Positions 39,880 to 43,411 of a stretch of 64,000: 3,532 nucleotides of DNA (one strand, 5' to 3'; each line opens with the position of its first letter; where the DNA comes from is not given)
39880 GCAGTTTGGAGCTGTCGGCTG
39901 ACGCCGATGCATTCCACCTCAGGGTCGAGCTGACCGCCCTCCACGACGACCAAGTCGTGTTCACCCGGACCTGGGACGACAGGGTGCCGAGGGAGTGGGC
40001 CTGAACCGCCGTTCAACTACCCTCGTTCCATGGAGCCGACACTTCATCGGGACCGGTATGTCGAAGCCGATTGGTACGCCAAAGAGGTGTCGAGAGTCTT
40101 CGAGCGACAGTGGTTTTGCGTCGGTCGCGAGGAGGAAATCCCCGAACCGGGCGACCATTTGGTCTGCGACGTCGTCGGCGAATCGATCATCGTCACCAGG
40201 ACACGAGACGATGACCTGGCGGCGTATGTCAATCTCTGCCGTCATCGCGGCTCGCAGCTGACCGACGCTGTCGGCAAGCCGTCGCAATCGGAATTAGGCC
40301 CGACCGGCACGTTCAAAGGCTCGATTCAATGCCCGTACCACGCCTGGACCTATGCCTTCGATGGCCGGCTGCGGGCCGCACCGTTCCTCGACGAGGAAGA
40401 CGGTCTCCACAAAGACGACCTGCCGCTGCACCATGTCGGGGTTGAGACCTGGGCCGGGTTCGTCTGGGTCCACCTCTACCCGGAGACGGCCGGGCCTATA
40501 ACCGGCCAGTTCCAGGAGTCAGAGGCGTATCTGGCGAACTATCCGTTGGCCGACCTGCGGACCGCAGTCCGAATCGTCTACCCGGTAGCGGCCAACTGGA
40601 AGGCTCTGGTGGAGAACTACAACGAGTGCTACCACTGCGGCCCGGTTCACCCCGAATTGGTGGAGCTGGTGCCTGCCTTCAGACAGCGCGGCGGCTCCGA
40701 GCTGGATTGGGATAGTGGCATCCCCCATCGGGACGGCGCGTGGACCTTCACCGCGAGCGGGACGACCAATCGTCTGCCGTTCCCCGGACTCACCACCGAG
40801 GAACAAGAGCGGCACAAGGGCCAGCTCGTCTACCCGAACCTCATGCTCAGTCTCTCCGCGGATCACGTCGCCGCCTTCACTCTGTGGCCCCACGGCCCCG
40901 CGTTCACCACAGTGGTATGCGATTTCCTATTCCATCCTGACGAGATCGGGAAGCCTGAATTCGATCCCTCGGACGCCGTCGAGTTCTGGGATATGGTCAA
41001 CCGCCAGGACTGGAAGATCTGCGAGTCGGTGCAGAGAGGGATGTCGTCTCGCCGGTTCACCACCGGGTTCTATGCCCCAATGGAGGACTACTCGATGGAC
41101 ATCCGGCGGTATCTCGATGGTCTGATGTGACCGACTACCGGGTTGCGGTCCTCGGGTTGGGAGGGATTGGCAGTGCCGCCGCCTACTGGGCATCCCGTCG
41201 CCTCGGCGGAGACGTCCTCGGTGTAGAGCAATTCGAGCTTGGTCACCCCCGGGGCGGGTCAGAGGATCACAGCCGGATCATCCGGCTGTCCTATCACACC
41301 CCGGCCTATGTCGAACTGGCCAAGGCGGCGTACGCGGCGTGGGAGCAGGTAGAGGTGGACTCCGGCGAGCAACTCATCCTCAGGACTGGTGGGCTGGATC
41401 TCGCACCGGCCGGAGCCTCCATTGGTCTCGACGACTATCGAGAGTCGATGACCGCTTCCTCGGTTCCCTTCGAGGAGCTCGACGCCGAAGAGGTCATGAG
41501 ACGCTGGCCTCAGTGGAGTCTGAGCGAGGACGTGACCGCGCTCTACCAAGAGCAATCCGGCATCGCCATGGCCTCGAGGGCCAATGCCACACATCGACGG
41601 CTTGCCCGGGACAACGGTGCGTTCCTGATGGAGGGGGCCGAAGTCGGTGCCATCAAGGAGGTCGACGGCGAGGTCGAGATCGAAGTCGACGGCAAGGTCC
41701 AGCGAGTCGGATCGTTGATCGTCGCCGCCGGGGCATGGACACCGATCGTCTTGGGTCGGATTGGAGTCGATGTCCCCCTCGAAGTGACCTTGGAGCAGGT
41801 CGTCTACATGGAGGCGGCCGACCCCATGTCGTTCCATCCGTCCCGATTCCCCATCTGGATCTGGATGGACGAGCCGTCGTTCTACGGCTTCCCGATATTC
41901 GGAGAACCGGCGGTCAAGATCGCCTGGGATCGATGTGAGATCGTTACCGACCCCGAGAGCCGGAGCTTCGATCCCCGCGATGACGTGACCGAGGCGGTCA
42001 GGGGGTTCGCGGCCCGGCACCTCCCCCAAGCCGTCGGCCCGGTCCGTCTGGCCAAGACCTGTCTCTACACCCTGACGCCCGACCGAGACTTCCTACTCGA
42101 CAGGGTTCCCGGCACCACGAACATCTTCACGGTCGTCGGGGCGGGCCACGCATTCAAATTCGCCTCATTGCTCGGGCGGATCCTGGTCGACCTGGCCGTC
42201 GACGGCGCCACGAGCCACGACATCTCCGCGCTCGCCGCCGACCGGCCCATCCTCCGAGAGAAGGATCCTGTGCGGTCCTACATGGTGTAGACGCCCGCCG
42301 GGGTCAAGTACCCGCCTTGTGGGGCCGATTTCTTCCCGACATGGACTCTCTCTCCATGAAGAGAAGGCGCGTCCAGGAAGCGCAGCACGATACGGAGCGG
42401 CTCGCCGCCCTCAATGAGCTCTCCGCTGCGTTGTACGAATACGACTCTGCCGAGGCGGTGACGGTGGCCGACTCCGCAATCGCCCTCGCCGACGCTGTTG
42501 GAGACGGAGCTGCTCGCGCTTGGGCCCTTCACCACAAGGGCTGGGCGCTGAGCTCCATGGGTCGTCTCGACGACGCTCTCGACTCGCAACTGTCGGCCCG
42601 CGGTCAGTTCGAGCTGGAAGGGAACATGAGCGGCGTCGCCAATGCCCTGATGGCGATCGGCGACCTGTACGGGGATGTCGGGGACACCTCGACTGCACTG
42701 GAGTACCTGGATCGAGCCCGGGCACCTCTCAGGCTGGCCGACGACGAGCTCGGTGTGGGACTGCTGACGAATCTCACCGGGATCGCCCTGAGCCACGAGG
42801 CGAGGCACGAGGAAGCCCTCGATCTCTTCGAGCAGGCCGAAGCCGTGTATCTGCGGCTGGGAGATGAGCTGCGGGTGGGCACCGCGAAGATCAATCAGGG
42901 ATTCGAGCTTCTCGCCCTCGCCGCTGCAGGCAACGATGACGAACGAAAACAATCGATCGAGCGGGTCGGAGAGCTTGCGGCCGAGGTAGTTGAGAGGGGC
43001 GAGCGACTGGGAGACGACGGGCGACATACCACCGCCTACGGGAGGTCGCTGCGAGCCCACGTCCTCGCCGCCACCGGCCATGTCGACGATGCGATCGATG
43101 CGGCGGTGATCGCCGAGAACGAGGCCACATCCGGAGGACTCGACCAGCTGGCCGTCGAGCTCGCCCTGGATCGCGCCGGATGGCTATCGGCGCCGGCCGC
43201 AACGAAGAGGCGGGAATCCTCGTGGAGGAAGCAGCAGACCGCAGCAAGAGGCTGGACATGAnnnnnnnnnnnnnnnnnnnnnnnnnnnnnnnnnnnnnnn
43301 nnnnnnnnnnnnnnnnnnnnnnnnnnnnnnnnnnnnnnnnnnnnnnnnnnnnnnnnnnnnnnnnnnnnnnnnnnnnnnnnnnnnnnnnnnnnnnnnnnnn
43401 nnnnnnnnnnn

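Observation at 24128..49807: Recurring 16-bp palindrome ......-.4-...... in six promoter regions: predicted TetR-controlled amine-catabolism regulon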

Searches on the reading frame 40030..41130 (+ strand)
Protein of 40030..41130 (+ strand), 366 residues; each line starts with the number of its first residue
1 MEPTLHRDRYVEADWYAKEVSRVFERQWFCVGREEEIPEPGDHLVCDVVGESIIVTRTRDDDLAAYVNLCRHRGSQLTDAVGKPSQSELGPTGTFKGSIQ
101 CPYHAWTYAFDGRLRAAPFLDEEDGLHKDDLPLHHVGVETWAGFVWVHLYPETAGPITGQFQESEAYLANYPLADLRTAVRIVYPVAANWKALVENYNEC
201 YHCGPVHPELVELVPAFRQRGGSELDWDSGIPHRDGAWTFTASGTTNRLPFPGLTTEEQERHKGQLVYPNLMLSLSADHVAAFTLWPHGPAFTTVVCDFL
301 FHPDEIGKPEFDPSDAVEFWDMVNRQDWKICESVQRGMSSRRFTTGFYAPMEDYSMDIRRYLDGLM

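Call 5: search_protein_families(library=pfam, proteins=[window:40030-41130:+], max_evalue=0.00001)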
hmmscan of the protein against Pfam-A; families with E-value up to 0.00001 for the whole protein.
window:40030-41130:+ (366 aa): 2 families
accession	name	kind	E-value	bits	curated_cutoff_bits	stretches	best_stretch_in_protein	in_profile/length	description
PF00848.25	Ring_hydroxyl_A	-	2.4e-42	145.7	24.9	1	174-353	2-193/208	Ring hydroxylating alpha subunit (catalytic domain)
PF00355.32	Rieske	-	7.6e-17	61.5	20.3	1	27-121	1-82/88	Rieske [2Fe-2S] domain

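Call 30: search_protein_families(library=ncbifam, proteins=[window:40030-41130:+], max_evalue=1e-10)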
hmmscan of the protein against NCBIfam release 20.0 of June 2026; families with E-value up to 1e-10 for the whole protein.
window:40030-41130:+ (366 aa): 5 families
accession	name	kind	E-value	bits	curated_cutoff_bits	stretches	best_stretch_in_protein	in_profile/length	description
NF058607.1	GlBtMonoOxGbcA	equivalog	3.6e-52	177.2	670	2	5-215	33-230/420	glycine betaine monooxygenase oxygenase subunit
TIGR03228.1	anthran_1_2_A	equivalog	1.3e-21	76.8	671.9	1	6-216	17-222/438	anthranilate 1,2-dioxygenase large subunit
NF042946.1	3PPDioc_HcaE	equivalog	1.2e-18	67.4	830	1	9-148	20-151/450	3-phenylpropionate/cinnamic acid dioxygenase subunit alpha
TIGR03229.1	benzo_1_2_benA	equivalog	4.1e-16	58.9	780.95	1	5-208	16-216/433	benzoate 1,2-dioxygenase large subunit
NF041684.1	ant_diox_AndAc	equivalog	4.5e-16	58.4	750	1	12-207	30-222/418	anthranilate 1,2-dioxygenase large subunit AndAc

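Call 33: find_homologous_proteins(query=window:40030-41130:+, max_evalue=1e-60)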
Query window:40030-41130:+ (366 aa): 6912 proteins with E <= 1e-60 among 8000 candidates; the best 120 are listed.
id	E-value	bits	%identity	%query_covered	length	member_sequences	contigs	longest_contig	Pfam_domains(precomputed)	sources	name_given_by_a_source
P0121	6.1e-239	811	90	100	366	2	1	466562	PF00355.33,PF00848.26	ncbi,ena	-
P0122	2.2e-234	796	89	100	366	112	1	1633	PF00355.33,PF00848.26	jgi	jgi:Rieske 2Fe-2S family protein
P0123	3.9e-230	782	87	100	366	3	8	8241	PF00355.33,PF00848.26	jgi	jgi:Rieske 2Fe-2S family protein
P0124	1.5e-229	780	87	100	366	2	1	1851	PF00355.33,PF00848.26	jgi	jgi:Rieske 2Fe-2S family protein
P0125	4.4e-229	778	90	97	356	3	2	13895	PF00355.33,PF00848.26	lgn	-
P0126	2.1e-226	770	85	100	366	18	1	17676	PF00355.33,PF00848.26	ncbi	-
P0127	3.6e-226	769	85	100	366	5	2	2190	PF00355.33,PF00848.26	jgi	jgi:Rieske 2Fe-2S family protein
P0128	1.6e-225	767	85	100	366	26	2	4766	PF00355.33,PF00848.26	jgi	jgi:Rieske 2Fe-2S family protein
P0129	1.8e-225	767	84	100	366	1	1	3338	PF00355.33,PF00848.26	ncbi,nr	ncbi:MAG: aromatic ring-hydroxylating dioxygenase subunit alpha [Actinomycetota bacterium]|nr:aromat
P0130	9.8e-225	764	85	100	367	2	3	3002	PF00355.33,PF00848.26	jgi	jgi:Rieske 2Fe-2S family protein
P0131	1.0e-224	764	85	100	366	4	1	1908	PF00355.33,PF00848.26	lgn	-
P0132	2.3e-224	763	83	100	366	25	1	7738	PF00355.33,PF00848.26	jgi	jgi:Rieske 2Fe-2S family protein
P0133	7.6e-224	761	83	100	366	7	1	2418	PF00355.33,PF00848.26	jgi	jgi:glycine betaine catabolism A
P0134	2.2e-223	760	84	100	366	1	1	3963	PF00355.33,PF00848.26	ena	-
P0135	2.3e-223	760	84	100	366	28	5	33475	PF00355.33,PF00848.26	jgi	-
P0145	6.6e-219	745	82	100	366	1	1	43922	PF00355.33,PF00848.26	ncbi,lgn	-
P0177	7.1e-204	695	78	100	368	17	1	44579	PF00355.33,PF00848.26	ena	-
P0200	3.4e-199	680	74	100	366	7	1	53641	PF00355.33,PF00848.26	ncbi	-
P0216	4.2e-192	657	74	99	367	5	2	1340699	PF00355.33,PF00848.26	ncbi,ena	-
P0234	6.1e-175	600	70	99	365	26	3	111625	PF00355.33,PF00848.26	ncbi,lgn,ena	-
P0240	4.3e-163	561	65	99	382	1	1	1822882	PF00355.33,PF00848.26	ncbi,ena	-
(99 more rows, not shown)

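Call 34: find_encoding_contigs(protein=P0121, flank=10000, max_places=2)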
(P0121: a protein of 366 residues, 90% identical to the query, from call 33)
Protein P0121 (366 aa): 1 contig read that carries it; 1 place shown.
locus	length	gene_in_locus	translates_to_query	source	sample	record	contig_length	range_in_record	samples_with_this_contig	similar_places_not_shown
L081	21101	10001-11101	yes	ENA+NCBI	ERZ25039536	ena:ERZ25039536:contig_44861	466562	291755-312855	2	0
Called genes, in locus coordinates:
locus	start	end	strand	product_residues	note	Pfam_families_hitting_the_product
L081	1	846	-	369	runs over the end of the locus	PF00005:ABC_tran, PF13304:AAA_21 (faint), PF08402:TOBE_2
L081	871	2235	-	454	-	PF00202:Aminotran_3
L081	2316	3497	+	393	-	PF00355:Rieske, PF00848:Ring_hydroxyl_A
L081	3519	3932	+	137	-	PF08818:DUF1801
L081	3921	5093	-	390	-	PF02771:Acyl-CoA_dh_N, PF02770:Acyl-CoA_dh_M, PF00441:Acyl-CoA_dh_1, PF08028:Acyl-CoA_dh_2, PF22924:ACOX_C_alpha1 (weak)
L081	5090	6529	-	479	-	PF00171:Aldedh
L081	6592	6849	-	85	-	PF01593:Amino_oxidase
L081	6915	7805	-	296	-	PF00890:FAD_binding_2 (weak), PF01266:DAO (weak), PF01946:Thi4 (weak), PF03486:HI0933_like (weak), PF07992:Pyr_redox_2 (weak), PF12831:FAD_oxidored (weak), PF01593:Amino_oxidase, PF13450:NAD_binding_8, +2 more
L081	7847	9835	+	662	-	PF02129:Peptidase_S15, PF00326:Peptidase_S9 (weak), PF00561:Abhydrolase_1 (faint), PF08530:PepX_C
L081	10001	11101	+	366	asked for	PF00355:Rieske, PF00848:Ring_hydroxyl_A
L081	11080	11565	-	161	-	-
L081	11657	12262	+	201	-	PF01266:DAO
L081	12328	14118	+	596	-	PF07719:TPR_2 (faint), PF13181:TPR_8 (faint), PF00515:TPR_1 (faint), PF13424:TPR_12 (weak), PF00512:HisKA, PF02518:HATPase_c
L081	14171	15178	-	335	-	PF00005:ABC_tran, PF02463:SMC_N (faint), PF13304:AAA_21 (faint)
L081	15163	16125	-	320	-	PF00005:ABC_tran, PF08352:oligo_HPY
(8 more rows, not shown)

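Call 35: find_encoding_contigs(protein=P0145, flank=10000, max_places=2)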
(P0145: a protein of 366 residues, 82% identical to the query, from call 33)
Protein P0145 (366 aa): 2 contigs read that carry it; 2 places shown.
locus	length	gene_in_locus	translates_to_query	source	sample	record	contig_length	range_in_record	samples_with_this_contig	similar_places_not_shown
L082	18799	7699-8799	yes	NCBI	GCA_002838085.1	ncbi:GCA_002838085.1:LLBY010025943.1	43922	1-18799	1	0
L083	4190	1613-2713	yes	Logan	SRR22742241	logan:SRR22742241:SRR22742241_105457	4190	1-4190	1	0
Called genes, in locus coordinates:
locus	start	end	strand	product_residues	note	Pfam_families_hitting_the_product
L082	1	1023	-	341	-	?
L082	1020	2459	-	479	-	PF00171:Aldedh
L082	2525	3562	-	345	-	PF08279:HTH_11, PF19187:HTH_PafC (faint), PF13280:WYL, PF25583:WCX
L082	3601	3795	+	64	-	-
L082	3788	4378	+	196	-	PF00583:Acetyltransf_1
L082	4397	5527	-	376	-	PF01593:Amino_oxidase, PF13450:NAD_binding_8 (faint), PF01593:Amino_oxidase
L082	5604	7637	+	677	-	PF02129:Peptidase_S15, PF00326:Peptidase_S9 (weak), PF00561:Abhydrolase_1 (weak), PF08530:PepX_C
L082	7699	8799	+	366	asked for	PF00355:Rieske, PF00848:Ring_hydroxyl_A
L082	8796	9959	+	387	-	PF01266:DAO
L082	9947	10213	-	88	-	-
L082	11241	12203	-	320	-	PF00005:ABC_tran, PF08352:oligo_HPY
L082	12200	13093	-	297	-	PF12911:OppC_N, PF00528:BPD_transp_1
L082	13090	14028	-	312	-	PF19300:BPD_transp_1_N, PF00528:BPD_transp_1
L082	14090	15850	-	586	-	PF00496:SBP_bac_5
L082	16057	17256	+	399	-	PF01571:GCV_T, PF08669:GCV_T_C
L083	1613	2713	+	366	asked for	PF00355:Rieske, PF00848:Ring_hydroxyl_A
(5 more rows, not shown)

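Call 36: find_encoding_contigs(protein=P0177, flank=10000, max_places=2)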
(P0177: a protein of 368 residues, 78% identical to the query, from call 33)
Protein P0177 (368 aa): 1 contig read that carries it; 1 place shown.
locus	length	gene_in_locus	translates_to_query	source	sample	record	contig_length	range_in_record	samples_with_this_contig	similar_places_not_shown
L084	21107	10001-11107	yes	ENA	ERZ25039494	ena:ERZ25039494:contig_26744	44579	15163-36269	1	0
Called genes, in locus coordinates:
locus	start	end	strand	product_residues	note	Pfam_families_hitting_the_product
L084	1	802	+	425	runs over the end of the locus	PF01547:SBP_bac_1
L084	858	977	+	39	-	-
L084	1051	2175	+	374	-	PF00528:BPD_transp_1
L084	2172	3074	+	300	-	PF00528:BPD_transp_1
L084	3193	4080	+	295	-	PF00296:Bac_luciferase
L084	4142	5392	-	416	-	PF05977:MFS_3, PF07690:MFS_1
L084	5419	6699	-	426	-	PF08014:MATCAP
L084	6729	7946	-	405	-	PF00070:Pyr_redox (faint), PF00890:FAD_binding_2 (weak), PF01266:DAO, PF01946:Thi4 (weak), PF07992:Pyr_redox_2 (weak), PF12831:FAD_oxidored, PF13450:NAD_binding_8, PF01593:Amino_oxidase, +1 more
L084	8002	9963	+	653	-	PF02129:Peptidase_S15, PF00326:Peptidase_S9, PF08530:PepX_C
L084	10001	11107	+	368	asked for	PF00355:Rieske, PF00848:Ring_hydroxyl_A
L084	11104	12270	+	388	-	PF01266:DAO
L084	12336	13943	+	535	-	PF07719:TPR_2 (faint), PF13181:TPR_8 (faint), PF13424:TPR_12 (weak), PF00515:TPR_1 (faint), PF13424:TPR_12 (weak), PF00512:HisKA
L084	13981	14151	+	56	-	PF02518:HATPase_c (weak)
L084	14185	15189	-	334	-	PF00005:ABC_tran, PF13304:AAA_21 (faint), PF08352:oligo_HPY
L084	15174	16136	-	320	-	PF00005:ABC_tran, PF08352:oligo_HPY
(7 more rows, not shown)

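Call 37: find_encoding_contigs(protein=P0200, flank=10000, max_places=2)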
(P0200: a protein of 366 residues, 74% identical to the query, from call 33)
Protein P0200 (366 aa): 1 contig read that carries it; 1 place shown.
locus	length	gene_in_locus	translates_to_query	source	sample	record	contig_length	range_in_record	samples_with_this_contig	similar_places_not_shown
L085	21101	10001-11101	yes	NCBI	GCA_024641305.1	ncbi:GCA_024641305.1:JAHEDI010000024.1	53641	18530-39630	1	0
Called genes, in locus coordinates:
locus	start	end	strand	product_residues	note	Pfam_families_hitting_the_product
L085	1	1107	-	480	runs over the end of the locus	PF02934:GatB_N, PF02637:GatB_Yqey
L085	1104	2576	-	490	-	PF01425:Amidase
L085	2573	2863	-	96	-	PF02686:GatC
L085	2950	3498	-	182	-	PF01451:LMWPc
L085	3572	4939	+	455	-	PF08323:Glyco_transf_5, PF13439:Glyco_transf_4, PF13579:Glyco_trans_4_4, PF00534:Glycos_transf_1, PF13692:Glyco_trans_1_4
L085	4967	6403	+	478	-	-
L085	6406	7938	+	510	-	-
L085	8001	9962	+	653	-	PF02129:Peptidase_S15, PF00326:Peptidase_S9 (faint), PF08530:PepX_C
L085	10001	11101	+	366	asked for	PF00355:Rieske, PF00848:Ring_hydroxyl_A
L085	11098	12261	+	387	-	PF01266:DAO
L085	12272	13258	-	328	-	PF00005:ABC_tran, PF13304:AAA_21 (faint), PF08352:oligo_HPY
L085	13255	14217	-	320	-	PF00005:ABC_tran, PF08352:oligo_HPY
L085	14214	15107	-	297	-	PF12911:OppC_N (weak), PF00528:BPD_transp_1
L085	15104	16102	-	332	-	PF19300:BPD_transp_1_N, PF00528:BPD_transp_1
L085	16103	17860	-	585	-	PF00496:SBP_bac_5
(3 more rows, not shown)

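Call 38: find_encoding_contigs(protein=P0216, flank=10000, max_places=2)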
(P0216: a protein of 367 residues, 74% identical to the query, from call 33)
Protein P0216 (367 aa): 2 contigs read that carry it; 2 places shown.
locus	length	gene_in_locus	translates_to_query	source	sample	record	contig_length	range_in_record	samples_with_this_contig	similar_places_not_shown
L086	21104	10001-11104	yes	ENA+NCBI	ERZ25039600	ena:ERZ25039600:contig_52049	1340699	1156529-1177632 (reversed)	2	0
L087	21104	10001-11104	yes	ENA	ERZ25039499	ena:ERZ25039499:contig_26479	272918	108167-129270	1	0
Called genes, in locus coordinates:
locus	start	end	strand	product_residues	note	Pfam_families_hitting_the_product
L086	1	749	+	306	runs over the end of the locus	PF13338:AbiEi_4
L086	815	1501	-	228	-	PF01370:Epimerase (weak)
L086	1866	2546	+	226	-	PF00440:TetR_N, PF13305:TetR_C_33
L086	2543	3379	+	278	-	PF07719:TPR_2 (faint), PF13428:TPR_14 (faint), PF13414:TPR_11 (faint), PF14559:TPR_19 (faint), PF13432:TPR_16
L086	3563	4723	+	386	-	PF00211:Guanylate_cyc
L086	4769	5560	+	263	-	PF00378:ECH_1, PF16113:ECH_2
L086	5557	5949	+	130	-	PF08818:DUF1801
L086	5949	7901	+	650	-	PF02129:Peptidase_S15, PF06500:FrsA-like (weak), PF00326:Peptidase_S9 (weak), PF08530:PepX_C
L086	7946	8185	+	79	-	-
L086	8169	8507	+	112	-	PF02452:PemK_toxin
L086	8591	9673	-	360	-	PF03193:RsgA_GTPase, PF00005:ABC_tran (weak), PF01926:MMR_HSR1 (weak)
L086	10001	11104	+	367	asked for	PF00355:Rieske, PF00848:Ring_hydroxyl_A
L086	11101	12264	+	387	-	PF01266:DAO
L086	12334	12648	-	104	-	PF03703:bPH_2 (weak)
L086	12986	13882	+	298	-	PF00685:Sulfotransfer_1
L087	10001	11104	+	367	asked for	PF00355:Rieske, PF00848:Ring_hydroxyl_A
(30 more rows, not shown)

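Call 39: find_encoding_contigs(protein=P0234, flank=10000, max_places=2)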
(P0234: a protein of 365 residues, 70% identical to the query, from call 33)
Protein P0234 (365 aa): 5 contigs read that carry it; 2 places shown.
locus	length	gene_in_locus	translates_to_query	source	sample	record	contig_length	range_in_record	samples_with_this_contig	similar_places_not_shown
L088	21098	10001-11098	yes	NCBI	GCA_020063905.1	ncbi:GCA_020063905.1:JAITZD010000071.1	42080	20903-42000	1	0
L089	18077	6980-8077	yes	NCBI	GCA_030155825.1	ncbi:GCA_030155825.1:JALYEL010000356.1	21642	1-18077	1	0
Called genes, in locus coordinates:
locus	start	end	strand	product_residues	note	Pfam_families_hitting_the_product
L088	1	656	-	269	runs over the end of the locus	PF01061:ABC2_membrane, PF12698:ABC2_membrane_3 (weak)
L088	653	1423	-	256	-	PF01061:ABC2_membrane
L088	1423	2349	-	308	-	PF00005:ABC_tran, PF13304:AAA_21, PF27102:NodI_C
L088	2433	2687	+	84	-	PF12680:SnoaL_2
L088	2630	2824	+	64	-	-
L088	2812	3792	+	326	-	PF03816:LytR_cpsA_psr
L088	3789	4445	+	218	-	PF00702:Hydrolase, PF13419:HAD_2 (weak), PF13242:Hydrolase_like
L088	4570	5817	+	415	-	PF02661:Fic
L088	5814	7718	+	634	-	PF02129:Peptidase_S15, PF06500:FrsA-like (faint), PF00326:Peptidase_S9, PF00561:Abhydrolase_1, PF12146:Hydrolase_4 (faint), PF08530:PepX_C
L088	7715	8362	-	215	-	PF00156:Pribosyltran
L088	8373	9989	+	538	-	PF00128:Alpha-amylase, PF16657:Malt_amylase_C (weak)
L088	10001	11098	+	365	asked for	PF00355:Rieske, PF00848:Ring_hydroxyl_A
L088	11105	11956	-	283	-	PF00561:Abhydrolase_1, PF12146:Hydrolase_4, PF12697:Abhydrolase_6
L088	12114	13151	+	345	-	PF01266:DAO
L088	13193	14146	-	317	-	PF00005:ABC_tran, PF13304:AAA_21 (faint), PF08352:oligo_HPY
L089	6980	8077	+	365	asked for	PF00355:Rieske, PF00848:Ring_hydroxyl_A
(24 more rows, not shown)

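Call 40: find_encoding_contigs(protein=P0240, flank=10000, max_places=2)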
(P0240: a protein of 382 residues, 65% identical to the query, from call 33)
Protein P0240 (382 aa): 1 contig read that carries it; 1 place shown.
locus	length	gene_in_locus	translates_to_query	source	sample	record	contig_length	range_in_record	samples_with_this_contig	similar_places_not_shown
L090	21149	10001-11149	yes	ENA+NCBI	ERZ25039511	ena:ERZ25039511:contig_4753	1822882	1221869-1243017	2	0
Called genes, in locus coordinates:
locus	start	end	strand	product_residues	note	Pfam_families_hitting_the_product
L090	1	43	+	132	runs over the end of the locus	-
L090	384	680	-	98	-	-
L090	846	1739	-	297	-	-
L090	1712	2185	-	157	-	-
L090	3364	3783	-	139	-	-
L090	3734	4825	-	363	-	PF13620:CarboxypepD_reg, PF13715:CarbopepD_reg_2, PF07715:Plug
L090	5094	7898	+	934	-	PF13620:CarboxypepD_reg, PF13715:CarbopepD_reg_2, PF07715:Plug, PF00593:TonB_dep_Rec_b-barrel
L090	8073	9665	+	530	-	PF00890:FAD_binding_2 (faint), PF01266:DAO (weak), PF01593:Amino_oxidase, PF01946:Thi4 (weak), PF07992:Pyr_redox_2 (weak), PF12831:FAD_oxidored, PF13450:NAD_binding_8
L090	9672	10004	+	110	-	PF16867:DMSP_lyase (weak), PF00190:Cupin_1 (weak), PF02311:AraC_binding (weak), PF07883:Cupin_2, PF03079:ARD (weak)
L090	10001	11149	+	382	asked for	PF00355:Rieske, PF00848:Ring_hydroxyl_A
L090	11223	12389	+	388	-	PF01266:DAO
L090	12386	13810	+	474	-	PF13520:AA_permease_2, PF00324:AA_permease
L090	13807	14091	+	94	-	PF04341:DUF485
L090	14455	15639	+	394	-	PF00474:SSF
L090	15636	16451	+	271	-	PF00491:Arginase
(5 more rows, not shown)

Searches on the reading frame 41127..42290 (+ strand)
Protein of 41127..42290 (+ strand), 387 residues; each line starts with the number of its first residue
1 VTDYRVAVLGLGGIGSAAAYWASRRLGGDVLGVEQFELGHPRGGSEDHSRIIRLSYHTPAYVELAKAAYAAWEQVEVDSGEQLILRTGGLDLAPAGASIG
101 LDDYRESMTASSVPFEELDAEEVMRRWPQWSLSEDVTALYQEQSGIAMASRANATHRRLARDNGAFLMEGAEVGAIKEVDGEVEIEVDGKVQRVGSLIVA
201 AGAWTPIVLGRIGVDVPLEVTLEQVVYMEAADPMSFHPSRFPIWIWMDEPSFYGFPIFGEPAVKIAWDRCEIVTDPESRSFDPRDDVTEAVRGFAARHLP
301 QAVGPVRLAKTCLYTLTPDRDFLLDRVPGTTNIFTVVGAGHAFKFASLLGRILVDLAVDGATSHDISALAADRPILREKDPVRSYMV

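Call 5: search_protein_families(library=pfam, proteins=[window:41127-42290:+], max_evalue=0.00001)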
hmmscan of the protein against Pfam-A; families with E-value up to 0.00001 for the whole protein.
window:41127-42290:+ (387 aa): 1 family
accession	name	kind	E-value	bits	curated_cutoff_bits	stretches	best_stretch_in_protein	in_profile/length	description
PF01266.30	DAO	-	3.3e-38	132.6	27.9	1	5-356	1-353/353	FAD dependent oxidoreductase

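Call 30: search_protein_families(library=ncbifam, proteins=[window:41127-42290:+], max_evalue=1e-10)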
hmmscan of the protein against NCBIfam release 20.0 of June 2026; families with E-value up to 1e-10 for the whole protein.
window:41127-42290:+ (387 aa): 2 families
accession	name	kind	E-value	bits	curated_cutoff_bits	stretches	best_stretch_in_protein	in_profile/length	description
NF008425.0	PRK11259.1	equivalog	4.4e-85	285.9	257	1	2-373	3-374/377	N-methyl-L-tryptophan oxidase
TIGR01377.1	soxA_mon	subfamily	8.2e-67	225.6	479.65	1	5-373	2-374/381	amino oxidase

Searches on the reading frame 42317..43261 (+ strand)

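Call 29: search_protein_families(library=pfam, proteins=[window:42317-43261:+], max_evalue=0.00001)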
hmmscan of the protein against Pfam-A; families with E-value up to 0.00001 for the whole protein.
window:42317-43261:+ (314 aa): 3 families
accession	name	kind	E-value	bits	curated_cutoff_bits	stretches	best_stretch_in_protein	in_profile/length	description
PF13424.12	TPR_12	-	1e-10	42.1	30.1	1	107-178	2-75/77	Tetratricopeptide repeat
PF00515.34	TPR_1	-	5.6e-08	32.7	27.8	0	68-89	1-22/34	Tetratricopeptide repeat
PF07719.23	TPR_2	-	4.6e-06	26.8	27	0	108-134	1-27/34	Tetratricopeptide repeat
